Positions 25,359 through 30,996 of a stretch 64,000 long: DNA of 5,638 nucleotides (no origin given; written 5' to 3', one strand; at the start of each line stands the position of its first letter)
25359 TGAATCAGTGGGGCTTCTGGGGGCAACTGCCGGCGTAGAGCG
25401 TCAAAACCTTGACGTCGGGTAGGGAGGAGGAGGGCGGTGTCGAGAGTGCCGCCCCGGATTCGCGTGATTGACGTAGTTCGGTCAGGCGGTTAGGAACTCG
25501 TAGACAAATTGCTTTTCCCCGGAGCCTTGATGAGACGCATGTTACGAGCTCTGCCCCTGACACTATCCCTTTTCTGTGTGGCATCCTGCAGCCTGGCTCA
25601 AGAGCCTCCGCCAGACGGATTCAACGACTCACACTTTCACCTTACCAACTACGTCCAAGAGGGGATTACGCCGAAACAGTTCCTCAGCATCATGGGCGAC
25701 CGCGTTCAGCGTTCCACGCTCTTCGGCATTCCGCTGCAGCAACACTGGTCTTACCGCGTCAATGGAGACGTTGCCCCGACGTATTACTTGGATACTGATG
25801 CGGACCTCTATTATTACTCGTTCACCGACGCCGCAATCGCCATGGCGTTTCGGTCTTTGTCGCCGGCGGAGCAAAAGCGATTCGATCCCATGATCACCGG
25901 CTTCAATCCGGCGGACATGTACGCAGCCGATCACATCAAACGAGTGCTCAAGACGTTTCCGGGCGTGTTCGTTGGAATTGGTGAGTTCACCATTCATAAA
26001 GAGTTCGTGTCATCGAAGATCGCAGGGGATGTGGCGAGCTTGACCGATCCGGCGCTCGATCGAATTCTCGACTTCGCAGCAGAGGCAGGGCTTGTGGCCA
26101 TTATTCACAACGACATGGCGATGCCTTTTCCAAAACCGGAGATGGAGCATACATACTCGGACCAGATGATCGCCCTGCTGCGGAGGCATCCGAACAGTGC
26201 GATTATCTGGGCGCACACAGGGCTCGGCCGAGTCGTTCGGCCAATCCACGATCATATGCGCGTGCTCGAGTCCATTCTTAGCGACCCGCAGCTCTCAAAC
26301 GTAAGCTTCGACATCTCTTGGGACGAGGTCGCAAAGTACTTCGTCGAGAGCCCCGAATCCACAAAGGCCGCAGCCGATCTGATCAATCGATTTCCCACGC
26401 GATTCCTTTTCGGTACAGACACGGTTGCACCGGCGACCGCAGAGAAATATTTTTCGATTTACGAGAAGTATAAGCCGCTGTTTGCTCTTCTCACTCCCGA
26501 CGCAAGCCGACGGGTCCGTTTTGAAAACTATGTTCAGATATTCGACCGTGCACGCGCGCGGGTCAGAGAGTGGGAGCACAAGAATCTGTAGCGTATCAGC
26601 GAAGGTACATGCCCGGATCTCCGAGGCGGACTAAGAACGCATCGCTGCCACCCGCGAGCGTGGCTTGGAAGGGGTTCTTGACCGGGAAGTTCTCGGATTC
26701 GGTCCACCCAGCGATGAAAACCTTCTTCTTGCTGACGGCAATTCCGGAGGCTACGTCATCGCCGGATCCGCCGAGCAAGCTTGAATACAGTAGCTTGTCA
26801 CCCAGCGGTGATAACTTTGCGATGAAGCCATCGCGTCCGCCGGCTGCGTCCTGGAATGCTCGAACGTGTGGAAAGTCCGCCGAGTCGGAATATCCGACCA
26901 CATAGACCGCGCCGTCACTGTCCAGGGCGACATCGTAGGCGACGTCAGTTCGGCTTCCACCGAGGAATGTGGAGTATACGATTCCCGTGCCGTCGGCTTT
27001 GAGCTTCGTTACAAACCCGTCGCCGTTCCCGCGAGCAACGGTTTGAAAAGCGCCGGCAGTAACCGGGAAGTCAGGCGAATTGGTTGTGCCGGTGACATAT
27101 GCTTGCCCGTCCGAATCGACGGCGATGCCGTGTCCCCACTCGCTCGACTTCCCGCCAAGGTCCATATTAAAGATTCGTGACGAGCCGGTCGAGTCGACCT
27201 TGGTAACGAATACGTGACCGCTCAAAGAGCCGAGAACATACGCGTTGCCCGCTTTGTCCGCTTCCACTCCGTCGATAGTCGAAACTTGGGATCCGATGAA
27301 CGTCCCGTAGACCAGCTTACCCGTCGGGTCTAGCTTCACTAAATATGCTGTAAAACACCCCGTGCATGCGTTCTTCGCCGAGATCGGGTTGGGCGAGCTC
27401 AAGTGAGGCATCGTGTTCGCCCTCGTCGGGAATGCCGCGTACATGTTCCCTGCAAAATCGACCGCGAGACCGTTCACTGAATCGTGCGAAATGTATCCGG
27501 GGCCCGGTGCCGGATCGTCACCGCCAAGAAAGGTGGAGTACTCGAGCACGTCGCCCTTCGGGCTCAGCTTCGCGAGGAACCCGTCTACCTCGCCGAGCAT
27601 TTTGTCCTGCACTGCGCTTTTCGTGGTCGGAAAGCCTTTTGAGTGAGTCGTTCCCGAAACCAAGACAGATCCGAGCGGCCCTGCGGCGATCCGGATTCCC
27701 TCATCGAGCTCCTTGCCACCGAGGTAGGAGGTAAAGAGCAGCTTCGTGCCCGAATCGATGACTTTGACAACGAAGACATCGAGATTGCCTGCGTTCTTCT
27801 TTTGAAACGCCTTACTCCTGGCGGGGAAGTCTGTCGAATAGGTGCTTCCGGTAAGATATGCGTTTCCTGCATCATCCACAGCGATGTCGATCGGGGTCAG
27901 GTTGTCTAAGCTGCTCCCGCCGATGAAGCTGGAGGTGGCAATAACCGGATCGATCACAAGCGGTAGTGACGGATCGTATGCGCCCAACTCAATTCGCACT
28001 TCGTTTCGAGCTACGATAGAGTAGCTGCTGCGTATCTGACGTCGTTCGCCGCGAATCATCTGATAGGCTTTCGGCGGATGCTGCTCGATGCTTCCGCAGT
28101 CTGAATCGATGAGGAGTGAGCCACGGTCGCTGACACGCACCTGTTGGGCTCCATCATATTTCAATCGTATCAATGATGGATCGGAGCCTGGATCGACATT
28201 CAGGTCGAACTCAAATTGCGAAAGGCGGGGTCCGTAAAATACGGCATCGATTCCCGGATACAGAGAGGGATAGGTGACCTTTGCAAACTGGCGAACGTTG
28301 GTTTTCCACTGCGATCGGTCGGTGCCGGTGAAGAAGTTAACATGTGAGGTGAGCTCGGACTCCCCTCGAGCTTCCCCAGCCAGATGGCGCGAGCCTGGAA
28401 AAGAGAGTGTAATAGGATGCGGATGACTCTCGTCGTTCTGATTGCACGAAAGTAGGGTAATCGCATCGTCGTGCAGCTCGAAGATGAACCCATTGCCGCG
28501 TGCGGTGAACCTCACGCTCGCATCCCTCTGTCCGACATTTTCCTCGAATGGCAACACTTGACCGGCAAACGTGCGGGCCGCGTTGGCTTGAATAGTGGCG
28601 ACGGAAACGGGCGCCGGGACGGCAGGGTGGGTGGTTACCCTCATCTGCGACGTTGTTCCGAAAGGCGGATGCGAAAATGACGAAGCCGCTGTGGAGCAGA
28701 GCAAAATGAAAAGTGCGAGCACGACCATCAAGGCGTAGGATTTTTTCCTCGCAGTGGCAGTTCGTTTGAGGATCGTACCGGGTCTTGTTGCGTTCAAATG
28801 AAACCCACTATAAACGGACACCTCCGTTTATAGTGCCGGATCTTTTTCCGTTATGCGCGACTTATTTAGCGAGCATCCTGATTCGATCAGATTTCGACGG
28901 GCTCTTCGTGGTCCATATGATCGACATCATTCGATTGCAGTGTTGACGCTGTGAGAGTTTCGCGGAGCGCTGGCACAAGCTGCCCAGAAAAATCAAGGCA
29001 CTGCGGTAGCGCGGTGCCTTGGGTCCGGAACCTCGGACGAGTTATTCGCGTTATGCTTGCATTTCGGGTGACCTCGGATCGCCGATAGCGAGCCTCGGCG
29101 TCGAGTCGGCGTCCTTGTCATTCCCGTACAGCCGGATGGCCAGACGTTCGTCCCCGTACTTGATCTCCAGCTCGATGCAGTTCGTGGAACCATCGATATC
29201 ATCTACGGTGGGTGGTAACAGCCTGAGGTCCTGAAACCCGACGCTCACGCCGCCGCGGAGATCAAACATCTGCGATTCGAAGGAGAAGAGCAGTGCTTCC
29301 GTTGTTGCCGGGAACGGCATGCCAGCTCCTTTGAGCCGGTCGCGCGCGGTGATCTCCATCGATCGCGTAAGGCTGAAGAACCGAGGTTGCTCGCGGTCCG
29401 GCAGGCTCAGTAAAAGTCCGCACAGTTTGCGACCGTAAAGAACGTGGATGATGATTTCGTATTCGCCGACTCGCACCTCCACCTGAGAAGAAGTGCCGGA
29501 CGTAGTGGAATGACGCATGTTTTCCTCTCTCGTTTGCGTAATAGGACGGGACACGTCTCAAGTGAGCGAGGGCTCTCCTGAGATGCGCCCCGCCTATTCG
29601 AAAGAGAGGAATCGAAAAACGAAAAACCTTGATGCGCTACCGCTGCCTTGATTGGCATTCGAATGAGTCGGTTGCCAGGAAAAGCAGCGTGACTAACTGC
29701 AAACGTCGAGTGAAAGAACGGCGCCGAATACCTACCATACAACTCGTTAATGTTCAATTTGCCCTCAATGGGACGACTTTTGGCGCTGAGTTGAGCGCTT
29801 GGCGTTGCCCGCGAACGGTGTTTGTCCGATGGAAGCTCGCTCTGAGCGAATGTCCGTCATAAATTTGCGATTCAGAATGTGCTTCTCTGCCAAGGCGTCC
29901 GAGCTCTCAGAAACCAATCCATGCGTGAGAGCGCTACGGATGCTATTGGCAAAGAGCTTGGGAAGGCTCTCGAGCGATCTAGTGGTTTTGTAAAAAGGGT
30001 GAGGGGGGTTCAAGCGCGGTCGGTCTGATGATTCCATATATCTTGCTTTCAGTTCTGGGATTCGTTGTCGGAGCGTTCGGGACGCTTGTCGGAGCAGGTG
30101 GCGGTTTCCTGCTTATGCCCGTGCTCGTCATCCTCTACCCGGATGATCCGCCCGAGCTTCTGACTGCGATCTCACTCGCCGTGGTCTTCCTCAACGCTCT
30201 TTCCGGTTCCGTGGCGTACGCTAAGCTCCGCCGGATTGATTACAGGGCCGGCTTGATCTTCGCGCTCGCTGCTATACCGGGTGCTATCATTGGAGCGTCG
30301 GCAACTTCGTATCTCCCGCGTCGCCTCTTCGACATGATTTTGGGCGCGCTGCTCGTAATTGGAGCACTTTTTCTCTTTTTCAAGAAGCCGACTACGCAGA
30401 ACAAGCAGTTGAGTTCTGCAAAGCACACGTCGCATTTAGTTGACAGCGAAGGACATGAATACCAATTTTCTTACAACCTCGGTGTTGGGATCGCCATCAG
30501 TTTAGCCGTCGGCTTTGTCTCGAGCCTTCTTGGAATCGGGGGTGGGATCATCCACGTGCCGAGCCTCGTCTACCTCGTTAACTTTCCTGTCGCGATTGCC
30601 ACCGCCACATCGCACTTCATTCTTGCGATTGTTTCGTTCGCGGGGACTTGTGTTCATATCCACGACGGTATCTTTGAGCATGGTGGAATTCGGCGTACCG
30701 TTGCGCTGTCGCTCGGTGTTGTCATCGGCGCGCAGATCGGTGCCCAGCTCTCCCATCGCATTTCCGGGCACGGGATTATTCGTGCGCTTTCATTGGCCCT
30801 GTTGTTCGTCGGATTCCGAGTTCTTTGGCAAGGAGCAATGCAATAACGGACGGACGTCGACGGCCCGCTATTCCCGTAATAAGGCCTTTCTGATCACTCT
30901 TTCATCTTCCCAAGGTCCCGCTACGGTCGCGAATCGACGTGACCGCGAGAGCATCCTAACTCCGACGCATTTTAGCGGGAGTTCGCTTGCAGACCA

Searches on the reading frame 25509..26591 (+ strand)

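Call 40: search_protein_families(library=pfam, proteins=[window:25509-26591:+], max_evalue=0.001)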
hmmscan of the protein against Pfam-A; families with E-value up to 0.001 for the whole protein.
window:25509-26591:+ (360 aa): 1 family
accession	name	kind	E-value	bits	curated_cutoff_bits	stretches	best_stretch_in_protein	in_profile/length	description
PF04909.20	Amidohydro_2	-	7.3e-12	46.1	26.4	1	122-336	74-278/289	Amidohydrolase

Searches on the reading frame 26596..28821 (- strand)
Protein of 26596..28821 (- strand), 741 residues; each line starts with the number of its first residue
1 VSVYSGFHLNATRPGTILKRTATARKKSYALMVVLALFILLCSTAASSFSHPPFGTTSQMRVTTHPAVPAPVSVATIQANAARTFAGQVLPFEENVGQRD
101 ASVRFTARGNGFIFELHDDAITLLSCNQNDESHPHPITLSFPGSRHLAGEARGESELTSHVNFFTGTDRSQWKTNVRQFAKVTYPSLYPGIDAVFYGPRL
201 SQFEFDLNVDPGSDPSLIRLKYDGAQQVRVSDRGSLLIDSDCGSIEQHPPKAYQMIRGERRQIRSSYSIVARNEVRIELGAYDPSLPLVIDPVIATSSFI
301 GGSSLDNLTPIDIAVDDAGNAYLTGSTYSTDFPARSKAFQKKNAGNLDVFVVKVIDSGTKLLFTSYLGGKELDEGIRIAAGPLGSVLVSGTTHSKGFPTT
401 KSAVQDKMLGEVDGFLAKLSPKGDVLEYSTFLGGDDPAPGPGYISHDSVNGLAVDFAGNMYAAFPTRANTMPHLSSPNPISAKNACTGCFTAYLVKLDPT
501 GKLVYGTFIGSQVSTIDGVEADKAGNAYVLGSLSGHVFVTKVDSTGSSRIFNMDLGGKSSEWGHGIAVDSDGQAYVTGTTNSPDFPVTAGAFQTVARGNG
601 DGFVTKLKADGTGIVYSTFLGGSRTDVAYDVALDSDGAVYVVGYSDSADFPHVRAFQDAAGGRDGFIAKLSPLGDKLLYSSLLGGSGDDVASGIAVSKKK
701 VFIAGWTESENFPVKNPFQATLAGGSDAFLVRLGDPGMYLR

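Call 40: search_protein_families(library=pfam, proteins=[window:26596-28821:-], max_evalue=0.001)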
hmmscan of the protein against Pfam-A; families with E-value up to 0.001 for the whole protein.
window:26596-28821:- (741 aa): 2 families
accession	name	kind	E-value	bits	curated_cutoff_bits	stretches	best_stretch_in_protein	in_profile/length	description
PF25778.1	DUF7948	-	3.1e-52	178.2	27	1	92-293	1-214/214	Domain of unknown function (DUF7948)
PF06739.17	SBBP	-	3.2e-31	107.4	20.5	3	562-586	14-38/38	Beta-propeller repeat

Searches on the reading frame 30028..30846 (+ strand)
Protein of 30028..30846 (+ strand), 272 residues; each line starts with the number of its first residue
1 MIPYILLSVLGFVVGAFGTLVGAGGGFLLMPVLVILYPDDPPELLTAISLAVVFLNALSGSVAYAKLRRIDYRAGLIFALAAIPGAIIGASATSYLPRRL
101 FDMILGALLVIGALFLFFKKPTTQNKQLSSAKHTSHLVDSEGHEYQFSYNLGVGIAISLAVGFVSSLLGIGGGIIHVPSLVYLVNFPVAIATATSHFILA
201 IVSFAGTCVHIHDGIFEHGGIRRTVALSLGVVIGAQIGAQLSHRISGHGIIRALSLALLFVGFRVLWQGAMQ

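Call 40: search_protein_families(library=pfam, proteins=[window:30028-30846:+], max_evalue=0.001)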
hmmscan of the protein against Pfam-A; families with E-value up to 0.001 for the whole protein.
window:30028-30846:+ (272 aa): 2 families
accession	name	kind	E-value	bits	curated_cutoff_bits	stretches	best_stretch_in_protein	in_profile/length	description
PF01925.25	TauE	-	6.4e-46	157.4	32.6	1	9-264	3-236/237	Sulfite exporter TauE/SafE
PF02690.20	Na_Pi_cotrans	-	0.00091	19.7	29.1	0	79-125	70-115/137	Na+/Pi-cotransporter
